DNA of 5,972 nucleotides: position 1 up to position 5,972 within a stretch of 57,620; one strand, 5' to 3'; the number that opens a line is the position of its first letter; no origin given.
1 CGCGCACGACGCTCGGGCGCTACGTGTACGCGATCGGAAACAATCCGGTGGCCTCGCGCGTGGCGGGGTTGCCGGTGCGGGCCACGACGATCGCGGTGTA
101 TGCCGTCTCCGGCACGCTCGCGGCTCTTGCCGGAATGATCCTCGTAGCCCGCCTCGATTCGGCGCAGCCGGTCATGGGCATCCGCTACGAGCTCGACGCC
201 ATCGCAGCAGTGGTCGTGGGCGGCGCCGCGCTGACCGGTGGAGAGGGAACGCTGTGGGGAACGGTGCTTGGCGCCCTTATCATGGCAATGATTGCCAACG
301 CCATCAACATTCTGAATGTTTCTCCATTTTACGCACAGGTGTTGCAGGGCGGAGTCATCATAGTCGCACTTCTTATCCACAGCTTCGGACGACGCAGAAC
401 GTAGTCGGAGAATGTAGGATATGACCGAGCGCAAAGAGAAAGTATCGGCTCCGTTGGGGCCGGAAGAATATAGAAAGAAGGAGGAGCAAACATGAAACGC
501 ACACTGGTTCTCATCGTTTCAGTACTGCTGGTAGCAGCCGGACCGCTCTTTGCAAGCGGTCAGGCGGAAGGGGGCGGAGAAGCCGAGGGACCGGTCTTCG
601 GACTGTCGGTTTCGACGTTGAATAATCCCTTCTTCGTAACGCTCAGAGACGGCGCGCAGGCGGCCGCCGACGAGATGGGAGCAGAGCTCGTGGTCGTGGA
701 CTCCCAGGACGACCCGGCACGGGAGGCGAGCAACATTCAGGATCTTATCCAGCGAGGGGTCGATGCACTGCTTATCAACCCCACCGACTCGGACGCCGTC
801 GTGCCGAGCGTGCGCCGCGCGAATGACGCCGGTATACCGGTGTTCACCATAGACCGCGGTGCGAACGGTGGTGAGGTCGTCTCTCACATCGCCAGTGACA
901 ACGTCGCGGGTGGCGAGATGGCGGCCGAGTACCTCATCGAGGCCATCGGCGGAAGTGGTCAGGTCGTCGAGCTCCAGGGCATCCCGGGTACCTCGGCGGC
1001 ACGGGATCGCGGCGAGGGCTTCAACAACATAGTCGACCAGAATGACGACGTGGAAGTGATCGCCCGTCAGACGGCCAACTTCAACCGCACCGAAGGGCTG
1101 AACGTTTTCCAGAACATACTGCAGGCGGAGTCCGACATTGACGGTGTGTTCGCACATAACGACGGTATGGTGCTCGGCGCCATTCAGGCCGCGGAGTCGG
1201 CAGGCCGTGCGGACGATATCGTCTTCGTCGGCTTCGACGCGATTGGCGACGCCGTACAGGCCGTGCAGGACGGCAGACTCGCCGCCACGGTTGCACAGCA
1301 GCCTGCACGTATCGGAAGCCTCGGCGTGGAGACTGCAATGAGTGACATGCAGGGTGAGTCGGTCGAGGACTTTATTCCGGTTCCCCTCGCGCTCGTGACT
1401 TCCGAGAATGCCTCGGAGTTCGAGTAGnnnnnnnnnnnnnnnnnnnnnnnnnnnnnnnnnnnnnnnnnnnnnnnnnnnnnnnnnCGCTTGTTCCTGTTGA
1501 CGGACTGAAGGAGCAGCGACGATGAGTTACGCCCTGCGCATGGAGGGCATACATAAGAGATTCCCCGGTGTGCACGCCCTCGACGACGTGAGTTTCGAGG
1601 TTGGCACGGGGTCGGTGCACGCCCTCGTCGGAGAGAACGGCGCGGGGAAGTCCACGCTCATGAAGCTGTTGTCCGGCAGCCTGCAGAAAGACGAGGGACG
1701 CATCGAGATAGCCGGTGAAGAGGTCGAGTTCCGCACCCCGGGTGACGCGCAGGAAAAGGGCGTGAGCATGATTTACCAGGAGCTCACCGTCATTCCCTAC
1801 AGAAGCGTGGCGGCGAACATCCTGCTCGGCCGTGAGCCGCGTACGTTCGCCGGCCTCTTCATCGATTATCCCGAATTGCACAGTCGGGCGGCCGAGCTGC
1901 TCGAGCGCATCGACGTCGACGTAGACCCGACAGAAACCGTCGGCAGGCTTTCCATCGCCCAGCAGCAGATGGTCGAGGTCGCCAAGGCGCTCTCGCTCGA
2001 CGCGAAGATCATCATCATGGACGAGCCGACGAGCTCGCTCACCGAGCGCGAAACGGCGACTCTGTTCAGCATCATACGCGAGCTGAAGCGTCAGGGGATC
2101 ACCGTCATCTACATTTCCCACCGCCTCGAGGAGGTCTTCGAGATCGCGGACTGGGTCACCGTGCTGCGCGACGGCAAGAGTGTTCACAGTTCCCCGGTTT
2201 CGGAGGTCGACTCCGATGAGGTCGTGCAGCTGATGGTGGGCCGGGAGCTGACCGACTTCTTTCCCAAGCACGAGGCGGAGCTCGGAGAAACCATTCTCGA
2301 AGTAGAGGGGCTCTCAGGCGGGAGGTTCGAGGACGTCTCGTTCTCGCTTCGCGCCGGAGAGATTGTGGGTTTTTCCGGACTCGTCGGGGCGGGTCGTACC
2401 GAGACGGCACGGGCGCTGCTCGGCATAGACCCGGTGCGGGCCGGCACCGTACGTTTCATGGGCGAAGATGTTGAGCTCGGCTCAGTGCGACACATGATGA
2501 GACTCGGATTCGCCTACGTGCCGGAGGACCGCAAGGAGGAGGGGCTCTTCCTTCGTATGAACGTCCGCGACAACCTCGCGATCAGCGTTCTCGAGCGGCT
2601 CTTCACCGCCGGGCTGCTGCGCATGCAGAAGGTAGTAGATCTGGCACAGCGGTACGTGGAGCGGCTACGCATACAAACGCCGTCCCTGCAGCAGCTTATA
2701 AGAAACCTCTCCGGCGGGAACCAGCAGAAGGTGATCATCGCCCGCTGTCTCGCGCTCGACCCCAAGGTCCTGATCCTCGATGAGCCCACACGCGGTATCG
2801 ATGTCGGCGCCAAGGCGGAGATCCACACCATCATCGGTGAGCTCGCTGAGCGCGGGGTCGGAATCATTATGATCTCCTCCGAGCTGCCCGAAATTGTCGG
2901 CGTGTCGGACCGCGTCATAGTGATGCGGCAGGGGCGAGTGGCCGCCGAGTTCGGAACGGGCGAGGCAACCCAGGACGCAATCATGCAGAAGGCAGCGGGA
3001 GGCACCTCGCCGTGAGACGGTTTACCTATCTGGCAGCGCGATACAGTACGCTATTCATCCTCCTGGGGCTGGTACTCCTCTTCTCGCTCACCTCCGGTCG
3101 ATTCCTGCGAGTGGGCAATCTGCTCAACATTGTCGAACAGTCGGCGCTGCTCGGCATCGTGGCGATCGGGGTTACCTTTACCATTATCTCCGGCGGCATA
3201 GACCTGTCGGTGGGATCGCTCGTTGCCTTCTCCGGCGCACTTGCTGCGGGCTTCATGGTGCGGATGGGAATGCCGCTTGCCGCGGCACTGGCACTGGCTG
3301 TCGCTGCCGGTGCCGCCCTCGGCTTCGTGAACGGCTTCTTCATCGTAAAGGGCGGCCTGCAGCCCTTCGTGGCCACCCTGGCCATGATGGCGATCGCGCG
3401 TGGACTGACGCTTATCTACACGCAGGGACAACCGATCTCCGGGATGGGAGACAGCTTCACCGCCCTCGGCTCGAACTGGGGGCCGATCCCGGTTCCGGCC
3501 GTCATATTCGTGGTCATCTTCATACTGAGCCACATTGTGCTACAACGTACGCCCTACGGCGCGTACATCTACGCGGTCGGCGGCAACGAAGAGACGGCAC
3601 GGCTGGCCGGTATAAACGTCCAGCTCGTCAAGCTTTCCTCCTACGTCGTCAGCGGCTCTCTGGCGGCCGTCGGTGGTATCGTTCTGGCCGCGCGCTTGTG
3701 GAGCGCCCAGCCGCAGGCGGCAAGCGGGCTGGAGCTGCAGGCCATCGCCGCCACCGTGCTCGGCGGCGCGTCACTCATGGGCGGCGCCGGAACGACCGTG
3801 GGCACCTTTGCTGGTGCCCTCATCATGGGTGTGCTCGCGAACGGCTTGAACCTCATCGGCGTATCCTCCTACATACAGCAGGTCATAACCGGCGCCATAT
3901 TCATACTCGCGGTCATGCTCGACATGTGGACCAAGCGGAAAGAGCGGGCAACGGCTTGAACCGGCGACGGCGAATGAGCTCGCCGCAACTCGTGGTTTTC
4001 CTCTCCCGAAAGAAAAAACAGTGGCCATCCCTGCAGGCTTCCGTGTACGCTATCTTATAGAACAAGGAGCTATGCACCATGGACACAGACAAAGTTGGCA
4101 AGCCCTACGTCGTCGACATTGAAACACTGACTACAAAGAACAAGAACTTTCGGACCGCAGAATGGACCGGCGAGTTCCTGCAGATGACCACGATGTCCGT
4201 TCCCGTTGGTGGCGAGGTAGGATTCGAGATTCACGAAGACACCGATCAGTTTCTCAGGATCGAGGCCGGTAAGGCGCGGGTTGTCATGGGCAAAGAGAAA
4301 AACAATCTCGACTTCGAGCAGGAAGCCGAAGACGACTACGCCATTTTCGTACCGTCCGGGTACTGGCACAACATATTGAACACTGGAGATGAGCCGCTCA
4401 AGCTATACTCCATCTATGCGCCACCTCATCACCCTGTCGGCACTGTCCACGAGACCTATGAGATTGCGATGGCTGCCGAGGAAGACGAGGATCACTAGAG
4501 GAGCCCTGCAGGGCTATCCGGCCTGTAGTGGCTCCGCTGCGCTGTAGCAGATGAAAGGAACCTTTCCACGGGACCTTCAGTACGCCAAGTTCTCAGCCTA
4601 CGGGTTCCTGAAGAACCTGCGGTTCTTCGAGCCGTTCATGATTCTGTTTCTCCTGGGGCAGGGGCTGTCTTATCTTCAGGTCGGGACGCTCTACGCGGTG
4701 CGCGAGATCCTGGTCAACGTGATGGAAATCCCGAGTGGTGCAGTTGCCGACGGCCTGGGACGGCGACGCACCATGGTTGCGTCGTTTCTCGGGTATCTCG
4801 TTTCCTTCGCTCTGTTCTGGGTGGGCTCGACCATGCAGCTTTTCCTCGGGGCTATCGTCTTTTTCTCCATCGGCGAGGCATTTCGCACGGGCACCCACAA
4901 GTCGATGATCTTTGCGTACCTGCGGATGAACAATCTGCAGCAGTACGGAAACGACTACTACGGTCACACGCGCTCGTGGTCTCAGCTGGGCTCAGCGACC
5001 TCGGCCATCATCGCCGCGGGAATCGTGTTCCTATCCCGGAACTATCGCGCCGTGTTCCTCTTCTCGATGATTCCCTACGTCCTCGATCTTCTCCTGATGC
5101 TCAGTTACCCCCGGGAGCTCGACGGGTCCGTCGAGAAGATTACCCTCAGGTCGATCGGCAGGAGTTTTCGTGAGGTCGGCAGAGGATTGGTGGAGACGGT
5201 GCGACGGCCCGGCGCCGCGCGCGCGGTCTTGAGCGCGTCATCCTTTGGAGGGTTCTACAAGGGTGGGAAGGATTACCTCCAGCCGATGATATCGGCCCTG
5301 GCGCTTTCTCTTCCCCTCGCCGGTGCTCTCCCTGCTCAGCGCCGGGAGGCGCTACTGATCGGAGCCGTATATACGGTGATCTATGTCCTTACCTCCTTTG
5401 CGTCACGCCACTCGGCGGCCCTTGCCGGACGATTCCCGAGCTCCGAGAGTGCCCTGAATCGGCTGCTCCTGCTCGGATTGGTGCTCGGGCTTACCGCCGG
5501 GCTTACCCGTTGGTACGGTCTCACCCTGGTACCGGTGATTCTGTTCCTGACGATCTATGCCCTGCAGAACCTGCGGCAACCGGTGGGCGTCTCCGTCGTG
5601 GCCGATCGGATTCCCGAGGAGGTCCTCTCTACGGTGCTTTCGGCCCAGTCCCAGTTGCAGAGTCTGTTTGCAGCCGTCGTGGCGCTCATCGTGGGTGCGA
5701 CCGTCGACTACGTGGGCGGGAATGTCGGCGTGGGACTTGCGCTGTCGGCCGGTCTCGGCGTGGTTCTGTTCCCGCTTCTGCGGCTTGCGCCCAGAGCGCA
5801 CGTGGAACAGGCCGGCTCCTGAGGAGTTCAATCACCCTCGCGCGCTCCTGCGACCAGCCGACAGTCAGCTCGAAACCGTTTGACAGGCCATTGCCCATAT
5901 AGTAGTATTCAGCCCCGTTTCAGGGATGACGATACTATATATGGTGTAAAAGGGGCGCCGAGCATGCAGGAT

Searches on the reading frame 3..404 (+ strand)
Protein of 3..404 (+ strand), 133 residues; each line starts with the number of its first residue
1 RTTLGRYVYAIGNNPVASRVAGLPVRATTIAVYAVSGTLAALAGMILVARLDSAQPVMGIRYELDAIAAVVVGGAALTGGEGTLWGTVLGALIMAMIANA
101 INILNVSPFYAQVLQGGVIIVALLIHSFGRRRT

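Call 44: search_protein_families(library=pfam, proteins=[window:3-404:+], max_evalue=0.001)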
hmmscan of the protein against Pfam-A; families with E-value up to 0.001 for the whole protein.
window:3-404:+ (133 aa): 1 family
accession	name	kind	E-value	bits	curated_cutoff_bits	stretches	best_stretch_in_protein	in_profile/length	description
PF02653.21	BPD_transp_2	-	4.7e-27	95.2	26.8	1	1-123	151-269/269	Branched-chain amino acid transport system / permease component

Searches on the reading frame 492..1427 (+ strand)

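Call 44: search_protein_families(library=pfam, proteins=[window:492-1427:+], max_evalue=0.001)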
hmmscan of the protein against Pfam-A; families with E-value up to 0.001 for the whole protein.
window:492-1427:+ (311 aa): 4 families
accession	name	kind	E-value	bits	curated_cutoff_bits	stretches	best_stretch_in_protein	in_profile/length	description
PF13407.12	Peripla_BP_4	-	5.8e-68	229.7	35.1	1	36-289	1-257/258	Periplasmic binding protein domain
PF00532.27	Peripla_BP_1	-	1.3e-18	67.9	22.2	1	37-273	5-247/281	Periplasmic binding proteins and sugar binding domain of LacI family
PF13458.12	Peripla_BP_6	-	9.5e-10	39.1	31.7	1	46-275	16-242/343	Periplasmic binding protein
PF13377.12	Peripla_BP_3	-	9.4e-08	32.7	26.5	1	166-290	22-149/167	Periplasmic binding protein-like domain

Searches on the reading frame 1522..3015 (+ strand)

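Call 44: search_protein_families(library=pfam, proteins=[window:1522-3015:+], max_evalue=0.001)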
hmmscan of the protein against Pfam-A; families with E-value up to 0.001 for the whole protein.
window:1522-3015:+ (497 aa): 6 families
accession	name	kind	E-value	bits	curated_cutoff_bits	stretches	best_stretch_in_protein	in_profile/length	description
PF00005.33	ABC_tran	-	1.1e-55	188.4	25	2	20-171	1-137/137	ABC transporter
PF13304.12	AAA_21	-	1.1e-10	42.6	27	0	32-51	1-20/304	AAA domain, putative AbiEii toxin, Type IV TA system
PF13401.12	AAA_22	-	4.1e-06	27.6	27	1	31-196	6-119/130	AAA domain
PF09818.15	ABC_ATPase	-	2.1e-05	24.1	23.2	0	163-218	190-249/283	P-loop domain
PF02463.25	SMC_N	-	0.00049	20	40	0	31-208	25-205/220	RecF/RecN/SMC N terminal domain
PF03193.22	RsgA_GTPase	-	0.00086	19.6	30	0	30-61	106-137/174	RsgA GTPase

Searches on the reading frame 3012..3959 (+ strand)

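Call 44: search_protein_families(library=pfam, proteins=[window:3012-3959:+], max_evalue=0.001)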
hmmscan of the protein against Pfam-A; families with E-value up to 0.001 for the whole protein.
window:3012-3959:+ (315 aa): 1 family
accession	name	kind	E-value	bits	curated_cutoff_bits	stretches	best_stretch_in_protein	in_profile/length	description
PF02653.21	BPD_transp_2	-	1.9e-46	158.8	26.8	1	36-301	1-269/269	Branched-chain amino acid transport system / permease component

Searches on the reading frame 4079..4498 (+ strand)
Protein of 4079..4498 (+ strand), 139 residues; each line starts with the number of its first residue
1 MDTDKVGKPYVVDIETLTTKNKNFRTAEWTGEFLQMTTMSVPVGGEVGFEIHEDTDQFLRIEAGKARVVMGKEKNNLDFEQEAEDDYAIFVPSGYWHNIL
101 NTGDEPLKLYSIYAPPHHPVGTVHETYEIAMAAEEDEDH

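Call 44: search_protein_families(library=pfam, proteins=[window:4079-4498:+], max_evalue=0.001)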
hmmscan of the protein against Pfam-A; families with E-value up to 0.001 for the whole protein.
window:4079-4498:+ (139 aa): 2 families
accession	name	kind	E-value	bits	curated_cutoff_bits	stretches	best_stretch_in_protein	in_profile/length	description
PF07883.17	Cupin_2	-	5.8e-12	45.6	27.2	1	38-113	2-70/70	Cupin domain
PF00190.28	Cupin_1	-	0.0006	19.8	22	1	41-116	40-116/151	Cupin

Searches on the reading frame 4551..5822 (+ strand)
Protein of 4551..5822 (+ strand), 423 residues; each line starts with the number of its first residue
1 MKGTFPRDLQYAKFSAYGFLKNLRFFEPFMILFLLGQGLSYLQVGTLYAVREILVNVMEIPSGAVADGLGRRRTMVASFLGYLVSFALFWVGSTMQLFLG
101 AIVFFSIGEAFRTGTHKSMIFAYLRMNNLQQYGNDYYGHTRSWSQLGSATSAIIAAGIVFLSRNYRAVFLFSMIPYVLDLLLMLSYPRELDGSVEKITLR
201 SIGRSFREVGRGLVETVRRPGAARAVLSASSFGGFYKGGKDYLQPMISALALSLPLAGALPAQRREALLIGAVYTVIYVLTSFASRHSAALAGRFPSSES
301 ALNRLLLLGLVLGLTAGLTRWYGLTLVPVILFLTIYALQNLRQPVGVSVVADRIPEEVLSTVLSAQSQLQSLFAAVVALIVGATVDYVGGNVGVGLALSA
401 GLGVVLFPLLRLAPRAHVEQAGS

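Call 8: search_protein_families(library=ncbifam, proteins=[window:4551-5822:+], max_evalue=0.00001)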
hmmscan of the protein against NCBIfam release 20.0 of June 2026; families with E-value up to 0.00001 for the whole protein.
window:4551-5822:+ (423 aa): 2 families
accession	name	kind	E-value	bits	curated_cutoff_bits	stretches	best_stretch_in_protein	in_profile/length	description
NF007077.0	PRK09528.1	subfamily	1.2e-06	27.4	429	1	13-189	15-195/421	galactoside permease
NF000049.1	tet_MFS_40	exception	1.8e-06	27.4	800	0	43-120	44-121/406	tetracycline efflux MFS transporter Tet(40)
